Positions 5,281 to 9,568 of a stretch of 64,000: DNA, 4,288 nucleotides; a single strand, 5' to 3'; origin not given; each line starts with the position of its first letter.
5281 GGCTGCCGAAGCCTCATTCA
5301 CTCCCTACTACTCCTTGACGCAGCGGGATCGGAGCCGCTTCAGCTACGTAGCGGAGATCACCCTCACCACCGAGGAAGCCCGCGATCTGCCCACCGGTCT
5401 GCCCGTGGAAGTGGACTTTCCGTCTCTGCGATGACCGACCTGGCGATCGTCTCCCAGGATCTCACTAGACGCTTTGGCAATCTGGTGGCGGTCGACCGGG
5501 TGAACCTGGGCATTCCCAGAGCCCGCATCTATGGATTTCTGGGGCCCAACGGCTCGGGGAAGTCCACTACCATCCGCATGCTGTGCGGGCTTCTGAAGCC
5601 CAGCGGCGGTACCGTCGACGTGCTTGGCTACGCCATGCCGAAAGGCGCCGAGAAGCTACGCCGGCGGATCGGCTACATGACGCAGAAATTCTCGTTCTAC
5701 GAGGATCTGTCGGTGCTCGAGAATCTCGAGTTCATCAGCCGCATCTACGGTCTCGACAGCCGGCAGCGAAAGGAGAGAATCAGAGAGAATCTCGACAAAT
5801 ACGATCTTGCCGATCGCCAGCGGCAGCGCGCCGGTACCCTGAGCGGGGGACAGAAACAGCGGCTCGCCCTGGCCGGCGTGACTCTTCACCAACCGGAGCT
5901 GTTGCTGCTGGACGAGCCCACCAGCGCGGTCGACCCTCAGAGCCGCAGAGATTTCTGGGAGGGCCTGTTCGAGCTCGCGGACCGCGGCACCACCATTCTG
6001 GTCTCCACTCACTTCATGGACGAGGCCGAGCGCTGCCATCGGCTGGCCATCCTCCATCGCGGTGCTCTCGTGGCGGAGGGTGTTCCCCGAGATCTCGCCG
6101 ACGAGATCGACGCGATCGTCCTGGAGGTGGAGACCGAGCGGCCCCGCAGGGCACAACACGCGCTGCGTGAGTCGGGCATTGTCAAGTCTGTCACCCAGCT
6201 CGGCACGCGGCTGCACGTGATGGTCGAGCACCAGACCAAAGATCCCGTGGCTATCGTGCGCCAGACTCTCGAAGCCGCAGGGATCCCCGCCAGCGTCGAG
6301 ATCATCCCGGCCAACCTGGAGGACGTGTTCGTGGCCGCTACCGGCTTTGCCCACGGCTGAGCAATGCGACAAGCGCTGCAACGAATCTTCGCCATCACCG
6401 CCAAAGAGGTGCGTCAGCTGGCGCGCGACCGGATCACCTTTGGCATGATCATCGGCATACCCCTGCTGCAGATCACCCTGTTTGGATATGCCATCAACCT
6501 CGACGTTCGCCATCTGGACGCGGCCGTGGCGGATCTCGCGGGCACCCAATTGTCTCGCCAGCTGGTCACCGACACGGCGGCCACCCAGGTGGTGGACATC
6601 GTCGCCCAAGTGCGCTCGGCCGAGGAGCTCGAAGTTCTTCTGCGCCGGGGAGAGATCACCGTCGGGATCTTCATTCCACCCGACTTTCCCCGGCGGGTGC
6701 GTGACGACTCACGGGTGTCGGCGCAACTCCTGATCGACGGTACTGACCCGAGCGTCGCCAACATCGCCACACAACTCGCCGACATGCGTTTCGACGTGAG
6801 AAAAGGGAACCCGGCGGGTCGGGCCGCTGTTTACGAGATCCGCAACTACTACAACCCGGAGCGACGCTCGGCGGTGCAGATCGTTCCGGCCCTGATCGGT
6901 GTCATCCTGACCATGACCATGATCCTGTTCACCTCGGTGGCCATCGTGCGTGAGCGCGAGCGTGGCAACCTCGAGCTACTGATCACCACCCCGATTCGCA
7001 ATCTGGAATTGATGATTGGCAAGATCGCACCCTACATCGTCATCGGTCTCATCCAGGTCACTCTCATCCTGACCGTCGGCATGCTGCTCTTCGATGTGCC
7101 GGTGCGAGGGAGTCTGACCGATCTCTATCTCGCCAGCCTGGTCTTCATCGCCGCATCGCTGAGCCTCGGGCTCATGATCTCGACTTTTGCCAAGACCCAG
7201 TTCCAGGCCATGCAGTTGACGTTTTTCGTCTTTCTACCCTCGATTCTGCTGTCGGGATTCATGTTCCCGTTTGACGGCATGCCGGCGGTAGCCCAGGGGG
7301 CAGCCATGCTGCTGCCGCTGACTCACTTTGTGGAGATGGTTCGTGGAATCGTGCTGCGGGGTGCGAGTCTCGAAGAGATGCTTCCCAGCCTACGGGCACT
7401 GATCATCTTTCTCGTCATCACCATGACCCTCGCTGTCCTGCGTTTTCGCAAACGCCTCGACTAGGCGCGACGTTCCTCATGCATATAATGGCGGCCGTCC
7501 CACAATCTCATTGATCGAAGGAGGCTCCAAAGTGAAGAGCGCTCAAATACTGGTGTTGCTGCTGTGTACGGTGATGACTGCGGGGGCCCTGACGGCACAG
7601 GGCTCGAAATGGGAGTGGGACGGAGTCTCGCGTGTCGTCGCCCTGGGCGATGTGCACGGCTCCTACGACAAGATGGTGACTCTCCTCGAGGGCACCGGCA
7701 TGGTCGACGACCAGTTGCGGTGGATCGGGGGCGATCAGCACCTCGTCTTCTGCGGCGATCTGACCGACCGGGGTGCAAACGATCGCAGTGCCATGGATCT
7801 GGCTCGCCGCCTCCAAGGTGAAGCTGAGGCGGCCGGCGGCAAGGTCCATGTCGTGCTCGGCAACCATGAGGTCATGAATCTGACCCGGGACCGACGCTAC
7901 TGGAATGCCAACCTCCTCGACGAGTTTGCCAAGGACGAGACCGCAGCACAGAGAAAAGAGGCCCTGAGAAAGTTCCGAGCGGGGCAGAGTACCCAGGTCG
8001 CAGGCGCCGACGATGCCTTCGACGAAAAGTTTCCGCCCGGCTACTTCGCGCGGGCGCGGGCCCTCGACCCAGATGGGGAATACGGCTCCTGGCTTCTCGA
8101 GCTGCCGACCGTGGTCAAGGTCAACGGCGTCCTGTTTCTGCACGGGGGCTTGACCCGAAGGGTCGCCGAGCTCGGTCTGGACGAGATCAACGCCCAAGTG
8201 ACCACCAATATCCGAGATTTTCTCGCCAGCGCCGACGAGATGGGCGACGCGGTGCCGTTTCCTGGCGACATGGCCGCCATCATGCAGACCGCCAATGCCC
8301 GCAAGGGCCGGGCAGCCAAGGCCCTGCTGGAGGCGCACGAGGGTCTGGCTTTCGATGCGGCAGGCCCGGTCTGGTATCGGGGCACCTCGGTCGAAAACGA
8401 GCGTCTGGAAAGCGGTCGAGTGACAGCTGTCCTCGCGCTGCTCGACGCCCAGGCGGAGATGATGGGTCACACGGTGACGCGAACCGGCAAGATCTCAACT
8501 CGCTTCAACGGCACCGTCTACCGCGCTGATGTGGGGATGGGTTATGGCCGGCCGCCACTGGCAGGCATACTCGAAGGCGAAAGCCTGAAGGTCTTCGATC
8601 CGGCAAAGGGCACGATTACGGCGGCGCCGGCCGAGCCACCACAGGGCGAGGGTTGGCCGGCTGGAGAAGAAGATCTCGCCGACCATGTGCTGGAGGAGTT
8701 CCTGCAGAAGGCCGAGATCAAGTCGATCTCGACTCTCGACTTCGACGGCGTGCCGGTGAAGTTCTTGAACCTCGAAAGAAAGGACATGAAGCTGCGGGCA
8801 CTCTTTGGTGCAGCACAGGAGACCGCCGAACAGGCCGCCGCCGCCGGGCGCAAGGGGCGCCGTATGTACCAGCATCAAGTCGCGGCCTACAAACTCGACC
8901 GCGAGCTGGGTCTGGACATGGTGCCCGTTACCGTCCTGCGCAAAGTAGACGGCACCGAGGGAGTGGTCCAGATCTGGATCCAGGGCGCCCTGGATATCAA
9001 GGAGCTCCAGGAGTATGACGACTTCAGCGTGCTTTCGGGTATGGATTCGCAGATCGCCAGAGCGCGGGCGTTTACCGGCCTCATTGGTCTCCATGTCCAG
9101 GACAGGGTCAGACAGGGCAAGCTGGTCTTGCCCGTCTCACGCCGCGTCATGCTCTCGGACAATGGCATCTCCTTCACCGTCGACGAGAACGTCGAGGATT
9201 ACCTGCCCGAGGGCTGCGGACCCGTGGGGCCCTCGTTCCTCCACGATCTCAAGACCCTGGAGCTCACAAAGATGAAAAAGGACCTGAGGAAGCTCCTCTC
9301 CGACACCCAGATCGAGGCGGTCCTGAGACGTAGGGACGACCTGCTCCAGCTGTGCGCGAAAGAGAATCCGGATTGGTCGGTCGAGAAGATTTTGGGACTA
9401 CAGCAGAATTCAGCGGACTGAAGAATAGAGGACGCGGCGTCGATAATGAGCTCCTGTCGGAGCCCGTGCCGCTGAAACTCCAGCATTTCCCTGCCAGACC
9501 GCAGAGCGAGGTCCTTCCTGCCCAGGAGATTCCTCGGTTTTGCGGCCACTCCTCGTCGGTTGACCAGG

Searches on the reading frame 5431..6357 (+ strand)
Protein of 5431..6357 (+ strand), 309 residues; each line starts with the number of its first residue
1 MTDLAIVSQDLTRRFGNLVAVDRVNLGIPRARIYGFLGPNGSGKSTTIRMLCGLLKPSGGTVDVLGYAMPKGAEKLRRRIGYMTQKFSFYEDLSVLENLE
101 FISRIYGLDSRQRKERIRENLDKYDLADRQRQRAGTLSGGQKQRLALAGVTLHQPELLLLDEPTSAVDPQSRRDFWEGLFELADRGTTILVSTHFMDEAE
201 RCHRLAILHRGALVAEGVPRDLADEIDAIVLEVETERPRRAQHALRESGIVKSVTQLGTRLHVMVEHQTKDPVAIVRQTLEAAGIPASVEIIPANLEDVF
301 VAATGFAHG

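Call 57: search_protein_families(library=pfam, proteins=[window:5431-6357:+], max_evalue=0.001)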
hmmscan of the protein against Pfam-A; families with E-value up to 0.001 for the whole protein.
window:5431-6357:+ (309 aa): 3 families
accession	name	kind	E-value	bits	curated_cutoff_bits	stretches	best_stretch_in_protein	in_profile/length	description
PF00005.33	ABC_tran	-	3.9e-33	115.4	25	1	22-165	2-137/137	ABC transporter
PF13304.12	AAA_21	-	2.6e-11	44.6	27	1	98-194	202-298/304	AAA domain, putative AbiEii toxin, Type IV TA system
PF02463.25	SMC_N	-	0.00021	21.2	40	0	129-204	135-207/220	RecF/RecN/SMC N terminal domain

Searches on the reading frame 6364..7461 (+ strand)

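Call 57: search_protein_families(library=pfam, proteins=[window:6364-7461:+], max_evalue=0.001)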
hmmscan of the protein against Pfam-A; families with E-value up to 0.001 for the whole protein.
window:6364-7461:+ (366 aa): 4 families
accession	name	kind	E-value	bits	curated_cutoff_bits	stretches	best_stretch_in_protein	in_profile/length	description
PF12698.13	ABC2_membrane_3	-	2.1e-49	168.9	31.6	1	26-359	4-347/347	ABC-2 family transporter protein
PF01061.29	ABC2_membrane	-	9.8e-32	110.6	26.9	1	168-330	46-210/211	ABC-2 type transporter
PF12679.13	ABC2_membrane_2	-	2.2e-18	67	27.2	1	10-363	2-280/283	ABC-2 family transporter protein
PF12730.13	ABC2_membrane_4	-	5.1e-06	27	27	1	178-292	56-178/179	ABC-2 family transporter protein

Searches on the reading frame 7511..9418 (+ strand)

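Call 57: search_protein_families(library=pfam, proteins=[window:7511-9418:+], max_evalue=0.001)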
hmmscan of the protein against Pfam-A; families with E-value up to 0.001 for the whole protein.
window:7511-9418:+ (636 aa): 1 family
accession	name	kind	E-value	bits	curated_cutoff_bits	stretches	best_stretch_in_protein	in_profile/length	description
PF00149.33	Metallophos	-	1.9e-12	48.4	21.5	1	41-224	2-121/191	Calcineurin-like phosphoesterase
